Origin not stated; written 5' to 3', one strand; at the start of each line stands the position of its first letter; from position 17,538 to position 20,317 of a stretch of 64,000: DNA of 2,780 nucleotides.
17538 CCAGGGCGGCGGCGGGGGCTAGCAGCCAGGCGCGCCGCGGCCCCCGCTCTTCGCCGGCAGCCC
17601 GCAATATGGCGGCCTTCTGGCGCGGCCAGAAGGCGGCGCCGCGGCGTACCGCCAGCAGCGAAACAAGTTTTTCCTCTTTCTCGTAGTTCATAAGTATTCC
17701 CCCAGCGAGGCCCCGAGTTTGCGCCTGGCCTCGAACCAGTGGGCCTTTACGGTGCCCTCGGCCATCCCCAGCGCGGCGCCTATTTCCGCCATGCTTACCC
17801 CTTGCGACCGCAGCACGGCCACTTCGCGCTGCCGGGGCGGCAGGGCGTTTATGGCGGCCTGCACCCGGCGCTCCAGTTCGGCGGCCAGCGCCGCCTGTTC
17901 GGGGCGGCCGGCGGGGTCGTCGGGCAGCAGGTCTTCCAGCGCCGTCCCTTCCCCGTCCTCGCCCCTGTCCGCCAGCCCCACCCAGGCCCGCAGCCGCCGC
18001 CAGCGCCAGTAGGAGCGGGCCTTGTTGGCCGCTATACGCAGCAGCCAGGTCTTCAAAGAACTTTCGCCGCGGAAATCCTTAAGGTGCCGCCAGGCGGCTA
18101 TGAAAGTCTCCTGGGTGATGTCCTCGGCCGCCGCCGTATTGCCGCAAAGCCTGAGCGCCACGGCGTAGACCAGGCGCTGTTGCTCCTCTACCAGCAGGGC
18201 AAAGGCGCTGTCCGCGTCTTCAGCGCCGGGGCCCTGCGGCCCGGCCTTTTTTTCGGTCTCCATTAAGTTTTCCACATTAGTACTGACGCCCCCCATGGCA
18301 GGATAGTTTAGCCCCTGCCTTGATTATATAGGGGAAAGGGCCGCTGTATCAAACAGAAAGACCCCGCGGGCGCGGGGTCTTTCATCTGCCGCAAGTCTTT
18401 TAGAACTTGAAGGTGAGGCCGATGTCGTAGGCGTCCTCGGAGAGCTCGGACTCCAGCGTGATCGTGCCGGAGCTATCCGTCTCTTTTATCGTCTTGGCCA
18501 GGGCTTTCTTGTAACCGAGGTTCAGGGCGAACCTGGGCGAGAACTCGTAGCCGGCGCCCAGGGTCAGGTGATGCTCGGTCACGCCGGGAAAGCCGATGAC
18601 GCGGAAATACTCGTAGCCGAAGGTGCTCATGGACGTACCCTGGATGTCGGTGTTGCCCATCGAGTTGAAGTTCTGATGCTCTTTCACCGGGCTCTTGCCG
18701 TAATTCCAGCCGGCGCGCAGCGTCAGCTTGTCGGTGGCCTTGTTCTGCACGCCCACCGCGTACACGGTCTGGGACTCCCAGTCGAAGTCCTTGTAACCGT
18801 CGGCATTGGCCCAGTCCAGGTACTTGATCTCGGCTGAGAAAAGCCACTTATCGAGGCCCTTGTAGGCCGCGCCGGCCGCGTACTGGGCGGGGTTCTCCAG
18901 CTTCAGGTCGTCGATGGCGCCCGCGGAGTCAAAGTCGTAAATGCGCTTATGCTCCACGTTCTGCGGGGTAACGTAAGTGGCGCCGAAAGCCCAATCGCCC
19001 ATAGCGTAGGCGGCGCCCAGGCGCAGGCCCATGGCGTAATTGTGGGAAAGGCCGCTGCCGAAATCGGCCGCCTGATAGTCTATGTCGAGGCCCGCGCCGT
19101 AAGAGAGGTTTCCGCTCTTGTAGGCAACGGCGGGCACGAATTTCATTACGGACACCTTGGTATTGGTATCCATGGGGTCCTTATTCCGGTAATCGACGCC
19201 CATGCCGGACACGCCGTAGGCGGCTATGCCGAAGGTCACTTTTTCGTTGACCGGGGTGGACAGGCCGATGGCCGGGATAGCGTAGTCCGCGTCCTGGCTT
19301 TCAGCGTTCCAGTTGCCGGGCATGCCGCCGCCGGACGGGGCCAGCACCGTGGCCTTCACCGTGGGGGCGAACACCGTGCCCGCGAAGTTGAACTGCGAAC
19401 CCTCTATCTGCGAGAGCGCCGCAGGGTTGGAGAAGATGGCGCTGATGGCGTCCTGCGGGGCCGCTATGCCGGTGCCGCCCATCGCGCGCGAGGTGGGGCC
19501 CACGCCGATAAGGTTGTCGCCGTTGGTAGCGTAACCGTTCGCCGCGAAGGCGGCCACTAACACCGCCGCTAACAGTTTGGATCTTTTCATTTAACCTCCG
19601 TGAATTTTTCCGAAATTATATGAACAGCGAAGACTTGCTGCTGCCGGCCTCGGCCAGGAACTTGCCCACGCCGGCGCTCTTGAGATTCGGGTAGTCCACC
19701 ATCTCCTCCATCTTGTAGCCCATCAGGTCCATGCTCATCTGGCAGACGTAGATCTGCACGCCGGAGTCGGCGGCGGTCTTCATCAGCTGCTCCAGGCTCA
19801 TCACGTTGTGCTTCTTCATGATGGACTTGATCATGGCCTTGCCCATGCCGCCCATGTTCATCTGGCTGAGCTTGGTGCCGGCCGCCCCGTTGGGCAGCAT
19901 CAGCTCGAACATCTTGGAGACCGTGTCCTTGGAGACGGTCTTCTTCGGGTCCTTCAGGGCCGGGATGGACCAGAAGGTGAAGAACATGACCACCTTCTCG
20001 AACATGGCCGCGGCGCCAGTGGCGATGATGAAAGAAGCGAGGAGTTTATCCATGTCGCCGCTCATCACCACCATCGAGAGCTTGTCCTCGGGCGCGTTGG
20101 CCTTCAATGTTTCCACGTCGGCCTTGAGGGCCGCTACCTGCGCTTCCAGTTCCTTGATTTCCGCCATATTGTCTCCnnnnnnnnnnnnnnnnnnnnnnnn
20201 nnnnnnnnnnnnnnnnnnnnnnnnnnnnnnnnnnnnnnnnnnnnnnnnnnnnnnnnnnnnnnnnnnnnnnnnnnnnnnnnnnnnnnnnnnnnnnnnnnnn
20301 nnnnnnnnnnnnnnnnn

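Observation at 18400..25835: Ten-gene operon linking a Qmo/Hdr-type membrane redox complex to sulfur-carrier proteins and an outer-membrane channel, with no AprAB/Sat/Dsr partner in view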

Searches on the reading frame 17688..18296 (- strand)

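Call 18: search_protein_families(library=pfam, proteins=[window:17688-18296:-], max_evalue=0.00001)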
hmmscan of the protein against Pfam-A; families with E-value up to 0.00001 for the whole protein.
window:17688-18296:- (202 aa): 4 families
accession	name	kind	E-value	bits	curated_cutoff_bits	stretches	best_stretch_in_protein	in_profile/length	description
PF04542.20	Sigma70_r2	-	1.1e-19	70.5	24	1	35-100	1-68/71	Sigma-70 region 2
PF08281.18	Sigma70_r4_2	-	2e-11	43.8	25.7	1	143-194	2-54/54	Sigma-70, region 4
PF04545.22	Sigma70_r4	-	2.8e-07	30.4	24.1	1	148-194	1-48/50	Sigma-70, region 4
PF00196.25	GerE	-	1.4e-06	28.2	23.5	1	152-196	3-47/57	Bacterial regulatory proteins, luxR family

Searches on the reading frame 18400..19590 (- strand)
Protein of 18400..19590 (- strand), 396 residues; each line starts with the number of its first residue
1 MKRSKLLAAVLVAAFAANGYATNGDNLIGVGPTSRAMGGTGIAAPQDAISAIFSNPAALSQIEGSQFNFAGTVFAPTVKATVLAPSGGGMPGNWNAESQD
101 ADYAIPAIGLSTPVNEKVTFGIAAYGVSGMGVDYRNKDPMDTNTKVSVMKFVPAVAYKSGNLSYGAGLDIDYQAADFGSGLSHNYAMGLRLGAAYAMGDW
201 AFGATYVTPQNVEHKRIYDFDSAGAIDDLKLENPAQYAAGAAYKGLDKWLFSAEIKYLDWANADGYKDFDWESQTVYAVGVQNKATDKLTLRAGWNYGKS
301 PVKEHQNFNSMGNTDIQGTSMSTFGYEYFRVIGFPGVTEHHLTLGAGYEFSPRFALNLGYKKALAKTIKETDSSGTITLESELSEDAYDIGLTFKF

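Call 3: search_protein_families(library=pfam, proteins=[window:18400-19590:-], max_evalue=0.01)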
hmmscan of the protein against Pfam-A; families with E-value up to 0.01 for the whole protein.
window:18400-19590:- (396 aa): 3 families
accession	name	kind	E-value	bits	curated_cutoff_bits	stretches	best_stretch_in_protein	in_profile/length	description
PF03349.22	Toluene_X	-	7.1e-29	101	29.7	2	16-179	9-171/421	Outer membrane protein transport protein (OMPP1/FadL/TodX)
PF13505.12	OMP_b-brl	-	4.1e-06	27.5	28.7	0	340-392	44-89/175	Outer membrane protein beta-barrel domain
PF10677.15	DUF2490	-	0.0019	18.4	29.8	0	247-307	15-74/186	Protein of unknown function (DUF2490)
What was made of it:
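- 18400..19590 (-): FadL/TodX-family outer-membrane channel, 396 aa, with a signal peptide and an NPA hatch motif. It is a lineage-specific last gene of the operon. Call 3: PF03349, 101 bits.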

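Call 4: search_protein_families(library=ncbifam, proteins=[window:18400-19590:-], max_evalue=0.01)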
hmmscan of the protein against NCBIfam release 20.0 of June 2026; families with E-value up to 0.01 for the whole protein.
window:18400-19590:- (396 aa): 4 families
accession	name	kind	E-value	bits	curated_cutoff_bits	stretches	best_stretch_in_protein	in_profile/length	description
NF053685.1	BamG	equivalog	1.7e-13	50.4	250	2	34-143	25-120/397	BamG family beta-barrel-assembly machinery protein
NF050080.1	pilus_FilD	exception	1.4e-09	36.8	970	1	5-87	3-83/549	putative pilus system OmpP1/FadL family transporter FilD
NF033709.1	PorV_fam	subfamily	6.2e-06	26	90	1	28-69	9-50/326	PorV/PorQ family protein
NF033711.1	T9SS_PorQ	equivalog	0.0023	17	220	0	32-76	35-79/335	type IX secretion system protein PorQ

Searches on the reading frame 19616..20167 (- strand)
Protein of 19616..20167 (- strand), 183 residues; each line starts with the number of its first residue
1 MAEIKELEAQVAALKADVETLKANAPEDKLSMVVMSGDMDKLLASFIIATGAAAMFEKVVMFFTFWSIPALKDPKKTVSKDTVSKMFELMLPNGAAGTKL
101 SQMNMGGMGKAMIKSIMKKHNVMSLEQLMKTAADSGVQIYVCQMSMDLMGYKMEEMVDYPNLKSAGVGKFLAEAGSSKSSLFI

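Call 3: search_protein_families(library=pfam, proteins=[window:19616-20167:-], max_evalue=0.01)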
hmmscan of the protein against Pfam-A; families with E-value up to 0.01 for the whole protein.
window:19616-20167:- (183 aa): 3 families
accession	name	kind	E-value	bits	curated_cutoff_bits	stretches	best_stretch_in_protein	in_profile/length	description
PF13686.11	DrsE_2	-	3e-45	154.4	25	1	27-182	2-156/156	DsrE/DsrF/DrsH-like family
PF02635.20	DsrE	-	1.9e-06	28.5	22.7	1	121-169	56-102/116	DsrE/DsrF-like family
PF01166.23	TSC22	-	0.0087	16.6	30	0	3-32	22-51/57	TSC-22/dip/bun family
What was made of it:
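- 19616..20167 (-): DrsE_2 (DsrE-superfamily) sulfur-carrier-like protein, 183 aa, with an N-terminal coiled-coil segment and a single cysteine. Call 3: PF13686, 154 bits.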

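Call 4: search_protein_families(library=ncbifam, proteins=[window:19616-20167:-], max_evalue=0.01)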
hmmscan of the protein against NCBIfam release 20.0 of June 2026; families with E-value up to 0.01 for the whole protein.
window:19616-20167:- (183 aa): 2 families
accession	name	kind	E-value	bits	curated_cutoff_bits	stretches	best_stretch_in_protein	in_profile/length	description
NF047629.1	SulfCarrDsrE2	equivalog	1.5e-15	57.8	210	1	27-183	3-159/159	sulfur carrier protein DsrE2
NF049969.1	GlMnHpPKinHddA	equivalog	0.0053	16.3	600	1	72-126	263-317/338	D-glycero-D-manno-heptose 7-phosphate kinase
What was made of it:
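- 19616..20167 (-): Call 4: DsrE2 equivalog, 57.8 against 210 (fails).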
